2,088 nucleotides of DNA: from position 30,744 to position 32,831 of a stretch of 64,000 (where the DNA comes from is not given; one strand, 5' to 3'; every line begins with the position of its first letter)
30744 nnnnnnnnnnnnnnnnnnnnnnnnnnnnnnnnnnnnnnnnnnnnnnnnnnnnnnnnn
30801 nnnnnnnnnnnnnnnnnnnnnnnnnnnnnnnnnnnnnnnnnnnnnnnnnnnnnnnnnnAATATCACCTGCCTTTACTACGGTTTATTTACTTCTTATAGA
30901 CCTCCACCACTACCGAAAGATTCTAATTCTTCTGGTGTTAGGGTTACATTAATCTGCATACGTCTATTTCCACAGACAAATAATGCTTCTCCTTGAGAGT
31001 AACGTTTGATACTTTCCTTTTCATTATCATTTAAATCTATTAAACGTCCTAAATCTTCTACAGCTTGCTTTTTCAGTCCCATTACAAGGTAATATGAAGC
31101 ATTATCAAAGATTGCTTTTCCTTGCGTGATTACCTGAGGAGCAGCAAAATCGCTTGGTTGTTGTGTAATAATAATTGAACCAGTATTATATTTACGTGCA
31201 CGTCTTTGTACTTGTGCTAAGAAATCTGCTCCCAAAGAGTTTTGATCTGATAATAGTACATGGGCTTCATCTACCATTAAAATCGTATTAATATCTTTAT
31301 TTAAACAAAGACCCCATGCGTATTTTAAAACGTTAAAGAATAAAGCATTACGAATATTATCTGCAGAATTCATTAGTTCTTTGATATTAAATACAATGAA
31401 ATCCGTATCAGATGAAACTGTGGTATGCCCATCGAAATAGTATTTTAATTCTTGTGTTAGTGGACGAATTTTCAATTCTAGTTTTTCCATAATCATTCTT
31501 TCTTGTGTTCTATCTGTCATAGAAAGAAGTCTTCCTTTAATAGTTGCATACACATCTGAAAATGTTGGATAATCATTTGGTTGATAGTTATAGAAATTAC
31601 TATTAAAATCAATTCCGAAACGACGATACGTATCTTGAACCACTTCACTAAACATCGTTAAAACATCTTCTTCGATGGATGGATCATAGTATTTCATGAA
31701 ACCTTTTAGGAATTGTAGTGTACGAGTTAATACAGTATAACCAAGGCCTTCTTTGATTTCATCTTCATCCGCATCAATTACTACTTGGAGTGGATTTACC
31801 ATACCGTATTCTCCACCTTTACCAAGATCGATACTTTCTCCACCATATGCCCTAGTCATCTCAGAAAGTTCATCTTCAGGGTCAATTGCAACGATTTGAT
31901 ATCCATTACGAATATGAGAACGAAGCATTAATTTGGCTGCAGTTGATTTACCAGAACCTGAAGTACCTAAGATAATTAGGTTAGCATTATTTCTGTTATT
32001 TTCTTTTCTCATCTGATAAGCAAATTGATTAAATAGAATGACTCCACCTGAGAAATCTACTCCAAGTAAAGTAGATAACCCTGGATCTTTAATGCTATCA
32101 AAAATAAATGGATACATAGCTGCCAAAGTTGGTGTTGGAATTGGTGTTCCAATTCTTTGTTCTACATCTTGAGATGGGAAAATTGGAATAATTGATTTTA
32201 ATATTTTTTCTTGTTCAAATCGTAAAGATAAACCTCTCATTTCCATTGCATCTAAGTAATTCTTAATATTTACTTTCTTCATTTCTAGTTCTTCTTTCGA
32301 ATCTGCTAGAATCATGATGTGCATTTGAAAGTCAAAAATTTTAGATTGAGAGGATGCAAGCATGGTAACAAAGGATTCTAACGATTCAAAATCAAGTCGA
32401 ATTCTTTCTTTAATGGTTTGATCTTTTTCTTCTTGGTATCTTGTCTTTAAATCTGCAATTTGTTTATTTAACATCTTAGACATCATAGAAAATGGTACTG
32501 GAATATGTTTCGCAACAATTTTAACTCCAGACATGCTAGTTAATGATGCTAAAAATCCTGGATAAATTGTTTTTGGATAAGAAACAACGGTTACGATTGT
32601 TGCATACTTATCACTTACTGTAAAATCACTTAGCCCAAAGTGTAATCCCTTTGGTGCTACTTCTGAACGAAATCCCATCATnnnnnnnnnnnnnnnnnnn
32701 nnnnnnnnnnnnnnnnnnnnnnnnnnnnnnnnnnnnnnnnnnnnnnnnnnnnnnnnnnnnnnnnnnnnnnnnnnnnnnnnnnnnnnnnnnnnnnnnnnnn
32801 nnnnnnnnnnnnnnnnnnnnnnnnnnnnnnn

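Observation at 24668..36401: Orphan Gram-positive-type type IV secretion module embedded between core genes, with no relaxase, integrase or replication genes in view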

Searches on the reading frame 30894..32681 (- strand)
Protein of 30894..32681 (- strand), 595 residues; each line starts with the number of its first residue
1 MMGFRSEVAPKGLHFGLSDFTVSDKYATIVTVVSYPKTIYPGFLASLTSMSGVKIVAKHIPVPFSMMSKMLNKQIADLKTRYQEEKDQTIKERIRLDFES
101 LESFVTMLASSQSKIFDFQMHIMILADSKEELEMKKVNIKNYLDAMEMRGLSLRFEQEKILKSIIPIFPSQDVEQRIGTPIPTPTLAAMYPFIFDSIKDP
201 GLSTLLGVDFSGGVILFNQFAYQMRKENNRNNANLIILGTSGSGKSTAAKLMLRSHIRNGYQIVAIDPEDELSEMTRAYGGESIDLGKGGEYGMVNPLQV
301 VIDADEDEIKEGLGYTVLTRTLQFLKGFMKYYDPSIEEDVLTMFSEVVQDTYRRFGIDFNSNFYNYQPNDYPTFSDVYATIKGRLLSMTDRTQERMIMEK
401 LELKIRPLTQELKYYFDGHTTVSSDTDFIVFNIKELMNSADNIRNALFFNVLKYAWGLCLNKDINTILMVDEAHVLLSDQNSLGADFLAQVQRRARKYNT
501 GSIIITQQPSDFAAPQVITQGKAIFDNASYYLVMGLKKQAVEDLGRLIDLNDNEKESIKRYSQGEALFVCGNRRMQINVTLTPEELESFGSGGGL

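Call 4: search_protein_families(library=pfam, proteins=[window:30894-32681:-], max_evalue=0.01)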
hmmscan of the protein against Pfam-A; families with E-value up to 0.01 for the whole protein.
window:30894-32681:- (595 aa): 14 families
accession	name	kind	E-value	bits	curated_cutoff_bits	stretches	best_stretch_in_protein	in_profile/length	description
PF19044.6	P-loop_TraG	-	3.6e-12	46.1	25.8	1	224-558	21-342/413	TraG P-loop domain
PF12846.13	AAA_10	-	1.1e-11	44.8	27.5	2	216-278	5-67/362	AAA-like domain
PF01935.23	DUF87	-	6e-07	30.2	23.2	1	237-276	28-68/220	Helicase HerA, central domain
PF20720.3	nSTAND3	-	2.4e-06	27.8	27.2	1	226-275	11-60/155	Novel STAND NTPase 3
PF01580.24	FtsK_SpoIIIE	-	0.00019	21.4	24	1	215-256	31-63/221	FtsK/SpoIIIE family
PF00270.35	DEAD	-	0.00045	20.4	26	0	231-274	13-59/167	DEAD/DEAH box helicase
PF01695.23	IstB_IS21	-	0.00046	20.2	24.1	0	230-278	90-138/238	IstB-like ATP binding protein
PF13401.12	AAA_22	-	0.0013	19.5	27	0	232-266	5-39/130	AAA domain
PF00503.26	G-alpha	-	0.0015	18.1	48.8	1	223-258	10-46/333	G-protein alpha subunit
PF00005.33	ABC_tran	-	0.0033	18.5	25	0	233-256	12-35/137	ABC transporter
PF25199.1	nSTAND_NTPase5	-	0.0048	17.2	34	0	225-273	34-83/145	Novel STAND NTPase 5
PF01656.29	CbiA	-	0.0077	16.6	25.4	0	236-317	3-54/125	CobQ/CobB/MinD/ParA nucleotide binding domain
PF05872.18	HerA_C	-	0.0078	15.3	22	0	467-519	260-311/502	Helicase HerA-like C-terminal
PF24883.2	NPHP3_N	-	0.0079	16.8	24.8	0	216-256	6-46/164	Nephrocystin 3, N-terminal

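Call 9: find_encoding_contigs(protein=window:30894-32681:-, flank=10000, max_places=10)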
Protein window:30894-32681:- (595 aa): 12 contigs read that carry it; 9 places shown.
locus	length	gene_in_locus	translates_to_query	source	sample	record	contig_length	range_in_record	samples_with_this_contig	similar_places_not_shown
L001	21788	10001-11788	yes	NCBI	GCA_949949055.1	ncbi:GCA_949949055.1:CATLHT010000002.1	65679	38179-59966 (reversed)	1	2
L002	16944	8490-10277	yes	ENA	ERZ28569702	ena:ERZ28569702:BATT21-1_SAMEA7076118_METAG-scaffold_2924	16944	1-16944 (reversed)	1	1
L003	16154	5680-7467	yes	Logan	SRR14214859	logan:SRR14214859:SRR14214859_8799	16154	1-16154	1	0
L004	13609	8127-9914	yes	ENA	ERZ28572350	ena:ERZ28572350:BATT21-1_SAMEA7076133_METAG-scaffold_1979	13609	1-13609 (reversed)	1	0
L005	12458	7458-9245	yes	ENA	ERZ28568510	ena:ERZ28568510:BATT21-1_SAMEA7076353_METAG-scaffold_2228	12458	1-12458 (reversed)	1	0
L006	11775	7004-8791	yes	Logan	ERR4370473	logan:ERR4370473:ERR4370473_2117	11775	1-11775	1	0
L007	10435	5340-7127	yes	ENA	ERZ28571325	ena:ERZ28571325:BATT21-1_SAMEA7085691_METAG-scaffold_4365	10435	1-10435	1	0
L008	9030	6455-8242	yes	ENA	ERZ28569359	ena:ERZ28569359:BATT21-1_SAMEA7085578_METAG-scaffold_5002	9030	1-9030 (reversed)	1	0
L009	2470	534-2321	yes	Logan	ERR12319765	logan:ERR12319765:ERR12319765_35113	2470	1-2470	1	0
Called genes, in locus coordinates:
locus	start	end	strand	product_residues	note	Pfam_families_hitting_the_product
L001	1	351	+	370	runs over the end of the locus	PF02073:Peptidase_M29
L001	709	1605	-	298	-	PF00126:HTH_1, PF03466:LysR_substrate, PF12849:PBP_like_2 (weak)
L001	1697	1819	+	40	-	-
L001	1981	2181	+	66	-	-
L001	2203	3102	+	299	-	PF09872:DUF2099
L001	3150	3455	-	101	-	-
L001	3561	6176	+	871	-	PF00690:Cation_ATPase_N, PF00122:E1-E2_ATPase, PF00702:Hydrolase, PF13246:Cation_ATPase, PF00689:Cation_ATPase_C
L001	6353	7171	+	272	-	-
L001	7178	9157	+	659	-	-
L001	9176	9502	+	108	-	-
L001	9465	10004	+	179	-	PF26593:TraC-like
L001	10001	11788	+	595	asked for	PF12846:AAA_10 (faint), PF19044:P-loop_TraG, PF20720:nSTAND3 (weak), PF01935:DUF87 (weak)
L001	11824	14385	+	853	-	PF08486:SpoIID, PF13539:Peptidase_M15_4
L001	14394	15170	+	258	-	-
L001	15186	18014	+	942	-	PF02534:T4SS-DNA_transf, PF10412:TrwB_AAD_bind, PF12696:TraG-D_C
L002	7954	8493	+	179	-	PF26593:TraC-like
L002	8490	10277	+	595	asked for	PF12846:AAA_10 (faint), PF19044:P-loop_TraG, PF20720:nSTAND3 (weak), PF01935:DUF87 (weak)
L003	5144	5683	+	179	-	PF26593:TraC-like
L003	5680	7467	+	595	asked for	PF12846:AAA_10 (faint), PF19044:P-loop_TraG, PF20720:nSTAND3 (weak), PF01935:DUF87 (weak)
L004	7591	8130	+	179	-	PF26593:TraC-like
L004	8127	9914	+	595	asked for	PF12846:AAA_10 (faint), PF19044:P-loop_TraG, PF20720:nSTAND3 (weak), PF01935:DUF87 (weak)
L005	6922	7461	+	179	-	PF26593:TraC-like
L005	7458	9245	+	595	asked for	PF12846:AAA_10 (faint), PF19044:P-loop_TraG, PF20720:nSTAND3 (weak), PF01935:DUF87 (weak)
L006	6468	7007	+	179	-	PF26593:TraC-like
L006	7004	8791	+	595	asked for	PF12846:AAA_10 (faint), PF19044:P-loop_TraG, PF20720:nSTAND3 (weak), PF01935:DUF87 (weak)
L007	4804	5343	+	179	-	PF26593:TraC-like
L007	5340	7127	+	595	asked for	PF12846:AAA_10 (faint), PF19044:P-loop_TraG, PF20720:nSTAND3 (weak), PF01935:DUF87 (weak)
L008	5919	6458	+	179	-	PF26593:TraC-like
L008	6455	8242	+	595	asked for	PF12846:AAA_10 (faint), PF19044:P-loop_TraG, PF20720:nSTAND3 (weak), PF01935:DUF87 (weak)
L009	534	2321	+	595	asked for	PF12846:AAA_10 (faint), PF19044:P-loop_TraG, PF20720:nSTAND3 (weak), PF01935:DUF87 (weak)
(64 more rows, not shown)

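Call 10: find_homologous_proteins(query=window:30894-32681:-, max_evalue=0.00001)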
Query window:30894-32681:- (595 aa): 7216 proteins with E <= 0.00001 among 8000 candidates; the best 120 are listed.
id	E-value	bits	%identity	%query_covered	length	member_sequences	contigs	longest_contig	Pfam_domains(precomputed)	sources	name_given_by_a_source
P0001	0.0e+0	1324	100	100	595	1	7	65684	PF19044.7,PF01935.24,PF12846.14,PF20720.4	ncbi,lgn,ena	-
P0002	0.0e+0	1322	100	100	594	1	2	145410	PF19044.7,PF01935.24,PF12846.14,PF20720.4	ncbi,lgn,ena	-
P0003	0.0e+0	1318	100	100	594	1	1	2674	PF19044.7,PF01935.24,PF12846.14,PF20720.4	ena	-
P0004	0.0e+0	1317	99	100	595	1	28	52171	PF19044.7,PF01935.24,PF12846.14,PF20720.4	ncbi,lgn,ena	-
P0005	0.0e+0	1315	99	100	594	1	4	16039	PF19044.7,PF01935.24,PF12846.14,PF20720.4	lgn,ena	-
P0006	0.0e+0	1314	98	100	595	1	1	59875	PF19044.7,PF01935.24,PF12846.14,PF20720.4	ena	-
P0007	0.0e+0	1314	99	100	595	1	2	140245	PF19044.7,PF01935.24,PF12846.14,PF20720.4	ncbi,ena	-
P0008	0.0e+0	1314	99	100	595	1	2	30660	PF19044.7,PF01935.24,PF12846.14,PF20720.4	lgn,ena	-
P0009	0.0e+0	1312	99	100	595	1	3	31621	PF19044.7,PF01935.24,PF12846.14,PF20720.4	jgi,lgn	-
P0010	0.0e+0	1312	99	100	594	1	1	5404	PF19044.7,PF01935.24,PF12846.14,PF20720.4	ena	-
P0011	0.0e+0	1310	99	100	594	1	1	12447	PF19044.7,PF01935.24,PF12846.14,PF20720.4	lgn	-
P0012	0.0e+0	1307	98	100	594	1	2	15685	PF19044.7,PF01935.24,PF12846.14,PF20720.4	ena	-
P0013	0.0e+0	1304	98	100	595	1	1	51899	PF19044.7,PF01935.24,PF12846.14,PF20720.4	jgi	-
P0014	0.0e+0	1297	97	100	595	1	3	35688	PF19044.7,PF01935.24,PF12846.14,PF20720.4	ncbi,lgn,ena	-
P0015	0.0e+0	1297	97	100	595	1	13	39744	PF19044.7,PF01935.24,PF12846.14,PF20720.4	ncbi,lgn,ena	-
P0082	0.0e+0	1130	82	100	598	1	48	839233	PF19044.7,PF01935.24,PF12846.14,PF20720.4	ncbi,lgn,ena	-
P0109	0.0e+0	1112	80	100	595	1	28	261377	PF19044.7,PF01935.24,PF12846.14,PF20720.4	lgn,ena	-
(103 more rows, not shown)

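Call 12: find_related_loci(query=A1, collection=genome_contigs, flank=10000)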
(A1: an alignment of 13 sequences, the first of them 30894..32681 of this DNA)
Query A1 (595 aa) in genome_contigs; peptide patterns used: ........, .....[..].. (x = any residue, [..] = any of these).
599 stretches matched a pattern (row limit reached: there are more); 550 encode a relative of the query (tblastn E <= 1e-3); the best 80 are kept; 80 distinct loci.
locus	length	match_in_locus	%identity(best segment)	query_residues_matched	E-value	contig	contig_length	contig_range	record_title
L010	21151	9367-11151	99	1-595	0e+0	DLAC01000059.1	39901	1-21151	MAG TPA_asm: Bacillales bacterium UBA7057 UBA7057_contig_11054, whole genome shotgun sequence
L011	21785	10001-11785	99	1-595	0e+0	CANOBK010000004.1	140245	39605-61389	MAG TPA_asm: uncultured Bacillales bacterium isolate SRR19759455_bin.3_metawrap_v1.3_MAG genome assembly, contig: NODE.1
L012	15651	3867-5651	97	1-595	0e+0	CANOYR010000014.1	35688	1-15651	MAG TPA_asm: uncultured Bacillales bacterium isolate SRR15604567_bin.71_metawrap_v1.3_MAG genome assembly, contig: NODE.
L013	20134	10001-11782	95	2-595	0e+0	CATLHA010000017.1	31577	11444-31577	MAG TPA_asm: uncultured Bacillales bacterium isolate MGG03199_1680015500 genome assembly, contig: ERR2497919_193, whole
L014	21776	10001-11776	90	4-595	0e+0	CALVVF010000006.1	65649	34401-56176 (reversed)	MAG: uncultured Bacilli bacterium isolate BRZ_QR__bin83 genome assembly, contig: BRZ_QR__NODE_283_length_65649_cov_8.695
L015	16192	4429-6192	90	4-591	0e+0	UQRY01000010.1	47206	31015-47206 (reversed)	uncultured Tenericutes bacterium isolate UMGS592 genome assembly, contig: NODE_439_length_47206_cov_12.472503, whole gen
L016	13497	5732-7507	87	4-595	0e+0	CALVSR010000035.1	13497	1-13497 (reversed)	MAG: uncultured Bacilli bacterium isolate BRZ_GB__bin120 genome assembly, contig: BRZ_GB__NODE_6418_length_13497_cov_5.8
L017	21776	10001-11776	86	4-595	0e+0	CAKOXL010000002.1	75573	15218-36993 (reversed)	MAG: uncultured Bacilli bacterium isolate REFINED_METABAT215_TOP10_CONTIGS_1500_ASSEMBLY_K77_MERGED__Hadza_PheChl_Fiber-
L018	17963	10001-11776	87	4-595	0e+0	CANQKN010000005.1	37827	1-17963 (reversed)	MAG: uncultured Bacilli bacterium isolate Lapin-017__bin57 genome assembly, contig: Lapin-017__NODE_452_length_37827_cov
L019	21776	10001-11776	85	4-595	0e+0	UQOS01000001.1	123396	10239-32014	uncultured Tenericutes bacterium isolate UMGS484 genome assembly, contig: NODE_72_length_123396_cov_5.912836, whole geno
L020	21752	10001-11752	87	4-587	0e+0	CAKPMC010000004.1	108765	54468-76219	MAG: uncultured Bacilli bacterium isolate REFINED_METABAT215_TOP10_CONTIGS_1500_ASSEMBLY_K77_MERGED__Hadza_MoBio_hadza-E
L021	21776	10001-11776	85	4-595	0e+0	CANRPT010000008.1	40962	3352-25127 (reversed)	MAG: uncultured Bacilli bacterium isolate Lapin-018__bin21 genome assembly, contig: Lapin-018__NODE_766_length_40962_cov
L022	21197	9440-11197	85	4-589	0e+0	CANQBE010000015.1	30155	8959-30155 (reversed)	MAG: uncultured Bacilli bacterium isolate Lapin-002__bin106 genome assembly, contig: Lapin-002__NODE_1976_length_30155_c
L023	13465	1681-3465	83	1-595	0e+0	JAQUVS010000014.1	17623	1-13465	MAG: Bacilli bacterium isolate STD2_172 NODE_11832_length_17623_cov_9.493313_Sandtown_D2, whole genome shotgun sequence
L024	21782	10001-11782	81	2-595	0e+0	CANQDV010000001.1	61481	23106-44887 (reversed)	MAG: uncultured Bacilli bacterium isolate Lapin-005__bin8 genome assembly, contig: Lapin-005__NODE_554_length_61481_cov_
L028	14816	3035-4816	81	2-595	0e+0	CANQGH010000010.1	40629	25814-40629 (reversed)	MAG: uncultured Bacilli bacterium isolate Lapin-001__bin74 genome assembly, contig: Lapin-001__NODE_1239_length_40629_co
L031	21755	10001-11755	81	2-586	0e+0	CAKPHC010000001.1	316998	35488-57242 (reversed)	MAG: uncultured Bacilli bacterium isolate REFINED_METABAT215_TOP10_CONTIGS_1500_ASSEMBLY_K77_MERGED__Hadza_MoBio_hadza-I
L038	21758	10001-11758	80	1-586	0e+0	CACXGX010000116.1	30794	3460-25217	MAG: uncultured Erysipelotrichaceae bacterium isolate RUG11250 genome assembly, contig: RUG11250_asm_116, whole genome s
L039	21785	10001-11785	78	1-595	0e+0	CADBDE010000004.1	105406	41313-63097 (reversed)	MAG: uncultured Erysipelotrichaceae bacterium isolate RUG13868 genome assembly, contig: RUG13868_asm_4, whole genome sho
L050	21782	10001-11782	78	2-595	0e+0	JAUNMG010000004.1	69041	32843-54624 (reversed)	MAG: bacterium isolate S31M_St_34 NODE_64_length_69041_cov_9.827835, whole genome shotgun sequence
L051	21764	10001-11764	79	2-589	0e+0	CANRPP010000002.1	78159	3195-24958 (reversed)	MAG: uncultured Bacilli bacterium isolate Lapin-018__bin36 genome assembly, contig: Lapin-018__NODE_248_length_78159_cov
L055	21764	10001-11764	81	2-589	0e+0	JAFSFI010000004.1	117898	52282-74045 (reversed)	MAG: Bacilli bacterium isolate RGIG3091 Goat_Rectum-5__c167697, whole genome shotgun sequence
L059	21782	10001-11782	78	2-595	0e+0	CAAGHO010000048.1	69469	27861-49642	MAG TPA_asm: Bacilli bacterium, isolate HGM10839, WGS project CAAGHO010000000 data, contig: SRS476276_12_k119_170517, wh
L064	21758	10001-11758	79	1-586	0e+0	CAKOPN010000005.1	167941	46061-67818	MAG: uncultured Bacilli bacterium isolate REFINED_METABAT215_TOP10_CONTIGS_1500_ASSEMBLY_K77_MERGED__Hadza_MoBio_C-REDO_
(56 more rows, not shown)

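Call 24: find_encoding_contigs(protein=P0082, flank=10000, max_places=2)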
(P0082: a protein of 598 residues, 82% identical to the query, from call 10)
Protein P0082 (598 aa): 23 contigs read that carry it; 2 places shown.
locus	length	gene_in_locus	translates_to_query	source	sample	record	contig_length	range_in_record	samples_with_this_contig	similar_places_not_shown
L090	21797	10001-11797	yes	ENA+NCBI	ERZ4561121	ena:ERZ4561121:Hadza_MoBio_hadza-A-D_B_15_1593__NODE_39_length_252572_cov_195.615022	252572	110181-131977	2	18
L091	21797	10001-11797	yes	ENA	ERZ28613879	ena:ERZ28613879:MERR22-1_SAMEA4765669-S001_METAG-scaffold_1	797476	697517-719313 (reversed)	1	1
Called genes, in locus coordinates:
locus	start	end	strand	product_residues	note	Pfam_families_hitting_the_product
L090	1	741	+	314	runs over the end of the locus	-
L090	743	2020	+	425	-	PF00437:T2SSE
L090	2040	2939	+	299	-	-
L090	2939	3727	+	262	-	-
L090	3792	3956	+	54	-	-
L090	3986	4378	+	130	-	-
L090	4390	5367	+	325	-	-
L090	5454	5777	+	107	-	-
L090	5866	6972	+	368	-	-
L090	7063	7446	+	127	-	-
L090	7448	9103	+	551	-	-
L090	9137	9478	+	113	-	-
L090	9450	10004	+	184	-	PF26593:TraC-like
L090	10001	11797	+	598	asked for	PF12846:AAA_10 (faint), PF19044:P-loop_TraG, PF20720:nSTAND3 (weak), PF01935:DUF87 (weak)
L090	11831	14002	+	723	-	PF08486:SpoIID, PF05257:CHAP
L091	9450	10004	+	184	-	PF26593:TraC-like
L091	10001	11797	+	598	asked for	PF12846:AAA_10 (faint), PF19044:P-loop_TraG, PF20720:nSTAND3 (weak), PF01935:DUF87 (weak)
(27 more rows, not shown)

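Call 25: find_encoding_contigs(protein=P0109, flank=10000, max_places=2)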
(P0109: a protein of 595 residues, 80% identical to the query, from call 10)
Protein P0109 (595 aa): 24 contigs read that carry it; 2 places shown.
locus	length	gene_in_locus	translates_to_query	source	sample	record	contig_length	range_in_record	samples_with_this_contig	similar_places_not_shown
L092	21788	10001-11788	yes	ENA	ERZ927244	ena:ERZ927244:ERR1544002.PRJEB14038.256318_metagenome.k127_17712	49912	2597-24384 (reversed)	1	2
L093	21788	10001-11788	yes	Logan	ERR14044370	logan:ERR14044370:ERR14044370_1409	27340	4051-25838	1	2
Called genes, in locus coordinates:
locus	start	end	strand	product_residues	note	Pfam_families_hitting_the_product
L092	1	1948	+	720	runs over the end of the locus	PF00437:T2SSE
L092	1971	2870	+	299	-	-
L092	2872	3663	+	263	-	-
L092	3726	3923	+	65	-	-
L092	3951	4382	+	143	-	-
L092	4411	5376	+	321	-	-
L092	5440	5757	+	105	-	PF18895:T4SS_pilin (weak)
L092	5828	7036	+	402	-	-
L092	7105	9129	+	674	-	PF19597:TrbL_4 (weak)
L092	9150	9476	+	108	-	-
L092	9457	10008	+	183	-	PF26593:TraC-like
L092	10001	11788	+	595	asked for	PF12846:AAA_10 (weak), PF19044:P-loop_TraG, PF20720:nSTAND3 (weak), PF01935:DUF87 (weak)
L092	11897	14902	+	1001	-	PF08486:SpoIID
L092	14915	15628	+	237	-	-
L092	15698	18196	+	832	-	PF02534:T4SS-DNA_transf, PF10412:TrwB_AAD_bind, PF12696:TraG-D_C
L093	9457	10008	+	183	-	PF26593:TraC-like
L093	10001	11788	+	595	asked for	PF12846:AAA_10 (weak), PF19044:P-loop_TraG, PF20720:nSTAND3 (weak), PF01935:DUF87 (weak)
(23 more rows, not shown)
